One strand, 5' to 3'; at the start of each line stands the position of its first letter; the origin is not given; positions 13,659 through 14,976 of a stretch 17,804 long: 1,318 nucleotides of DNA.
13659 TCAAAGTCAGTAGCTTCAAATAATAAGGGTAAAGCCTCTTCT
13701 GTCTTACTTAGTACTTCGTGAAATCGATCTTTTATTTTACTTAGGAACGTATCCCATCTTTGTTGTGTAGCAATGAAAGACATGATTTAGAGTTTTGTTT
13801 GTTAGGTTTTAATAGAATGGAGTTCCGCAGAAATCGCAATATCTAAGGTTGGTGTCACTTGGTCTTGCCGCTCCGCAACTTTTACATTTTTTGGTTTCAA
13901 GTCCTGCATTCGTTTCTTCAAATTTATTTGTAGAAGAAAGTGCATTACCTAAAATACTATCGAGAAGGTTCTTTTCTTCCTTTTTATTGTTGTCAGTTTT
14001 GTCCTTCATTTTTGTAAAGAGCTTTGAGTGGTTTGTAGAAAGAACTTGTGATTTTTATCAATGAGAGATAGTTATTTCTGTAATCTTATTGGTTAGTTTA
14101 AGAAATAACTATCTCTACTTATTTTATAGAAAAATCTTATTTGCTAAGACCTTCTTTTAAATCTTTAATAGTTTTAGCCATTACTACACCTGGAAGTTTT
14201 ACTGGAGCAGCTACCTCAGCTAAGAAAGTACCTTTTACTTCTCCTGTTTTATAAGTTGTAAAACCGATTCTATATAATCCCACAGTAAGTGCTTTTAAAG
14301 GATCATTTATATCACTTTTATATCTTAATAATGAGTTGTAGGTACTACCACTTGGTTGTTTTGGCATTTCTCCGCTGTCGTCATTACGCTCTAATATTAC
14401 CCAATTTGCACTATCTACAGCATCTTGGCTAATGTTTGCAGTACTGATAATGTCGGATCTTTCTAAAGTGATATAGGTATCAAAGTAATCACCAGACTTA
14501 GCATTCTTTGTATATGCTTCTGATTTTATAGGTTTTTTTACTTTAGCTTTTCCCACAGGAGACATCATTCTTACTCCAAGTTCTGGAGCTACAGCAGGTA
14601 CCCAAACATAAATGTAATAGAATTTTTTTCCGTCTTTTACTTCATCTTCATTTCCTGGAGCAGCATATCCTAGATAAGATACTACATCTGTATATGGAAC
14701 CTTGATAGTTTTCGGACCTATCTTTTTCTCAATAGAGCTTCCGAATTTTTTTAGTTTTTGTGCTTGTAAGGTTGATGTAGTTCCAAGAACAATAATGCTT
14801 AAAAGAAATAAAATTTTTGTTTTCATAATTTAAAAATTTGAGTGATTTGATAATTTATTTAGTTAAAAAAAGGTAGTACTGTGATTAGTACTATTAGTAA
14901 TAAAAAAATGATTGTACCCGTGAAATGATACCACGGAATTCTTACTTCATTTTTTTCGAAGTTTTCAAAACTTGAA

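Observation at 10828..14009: Four-gene Zn-ribbon / Zn-ribbon / SPFH-SHOCT / tandem-repeat-protein cassette: candidate PspA-free envelope-stress or defence-like module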

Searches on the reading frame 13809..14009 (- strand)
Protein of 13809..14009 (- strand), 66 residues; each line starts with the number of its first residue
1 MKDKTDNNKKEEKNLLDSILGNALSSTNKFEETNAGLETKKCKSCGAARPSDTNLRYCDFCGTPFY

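Call 3: search_protein_families(library=pfam, proteins=[window:13809-14009:-], max_evalue=0.1)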
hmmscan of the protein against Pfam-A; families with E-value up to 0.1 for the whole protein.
window:13809-14009:- (66 aa): 5 families
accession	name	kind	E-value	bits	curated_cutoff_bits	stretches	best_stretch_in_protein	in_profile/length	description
PF11493.13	TSP9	-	0.006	17.7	25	1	7-39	7-38/81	Thylakoid soluble phosphoprotein TSP9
PF24460.1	DUF7575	-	0.007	16.1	28.5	1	38-65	2-27/28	Domain of unknown function (DUF7575)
PF12773.13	DZR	-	0.009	16.6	27.3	1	37-62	22-45/45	Double zinc ribbon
PF14446.12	Prok-RING_1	-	0.01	16.2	29.1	1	39-65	4-30/54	Prokaryotic RING finger family 1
PF17032.10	Zn_ribbon_15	-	0.014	16.6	28.9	1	29-62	51-73/73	zinc-ribbon family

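Call 4: search_protein_families(library=padloc, proteins=[window:13809-14009:-], max_evalue=0.1)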
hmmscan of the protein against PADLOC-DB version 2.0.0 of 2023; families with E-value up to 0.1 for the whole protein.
window:13809-14009:- (66 aa): 0 families

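Call 5: search_protein_families(library=ncbifam, proteins=[window:13809-14009:-], max_evalue=0.1)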
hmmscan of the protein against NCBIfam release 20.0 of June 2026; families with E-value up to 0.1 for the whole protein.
window:13809-14009:- (66 aa): 2 families
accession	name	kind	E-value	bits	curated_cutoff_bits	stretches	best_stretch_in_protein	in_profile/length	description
TIGR02419.1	C4_traR_proteo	subfamily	0.052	14.1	59.7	0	3-50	1-43/64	phage/conjugal plasmid C-4 type zinc finger protein, TraR family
NF051898.1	MBSP1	equivalog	0.089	12.3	320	1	27-62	39-71/289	biosurfactant protein 1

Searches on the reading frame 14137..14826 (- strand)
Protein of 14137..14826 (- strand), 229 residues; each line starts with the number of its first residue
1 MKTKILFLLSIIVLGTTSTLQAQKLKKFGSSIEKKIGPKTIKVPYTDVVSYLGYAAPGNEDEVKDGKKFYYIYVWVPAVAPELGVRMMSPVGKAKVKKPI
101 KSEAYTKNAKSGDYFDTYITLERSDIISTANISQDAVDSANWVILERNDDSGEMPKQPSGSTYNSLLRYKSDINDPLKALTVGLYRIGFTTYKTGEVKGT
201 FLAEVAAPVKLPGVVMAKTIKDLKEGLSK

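Call 3: search_protein_families(library=pfam, proteins=[window:14137-14826:-], max_evalue=0.1)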
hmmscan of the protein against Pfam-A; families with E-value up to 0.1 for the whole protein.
window:14137-14826:- (229 aa): 1 family
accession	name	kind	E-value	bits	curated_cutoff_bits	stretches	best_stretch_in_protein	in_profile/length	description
PF12103.14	Lipl32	-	3.2e-80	268.4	25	1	39-216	1-179/179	Surface lipoprotein of Spirochaetales order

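Call 4: search_protein_families(library=padloc, proteins=[window:14137-14826:-], max_evalue=0.1)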
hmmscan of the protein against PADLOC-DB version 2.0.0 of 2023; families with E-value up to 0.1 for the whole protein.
window:14137-14826:- (229 aa): 0 families

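Call 5: search_protein_families(library=ncbifam, proteins=[window:14137-14826:-], max_evalue=0.1)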
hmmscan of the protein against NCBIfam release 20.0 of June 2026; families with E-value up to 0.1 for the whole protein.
window:14137-14826:- (229 aa): 1 family
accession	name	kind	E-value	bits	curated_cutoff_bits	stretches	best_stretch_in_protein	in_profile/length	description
NF038394.1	lipo_LipL32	equivalog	4.7e-32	111.5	300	1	38-214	44-235/269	major surface lipoprotein LipL32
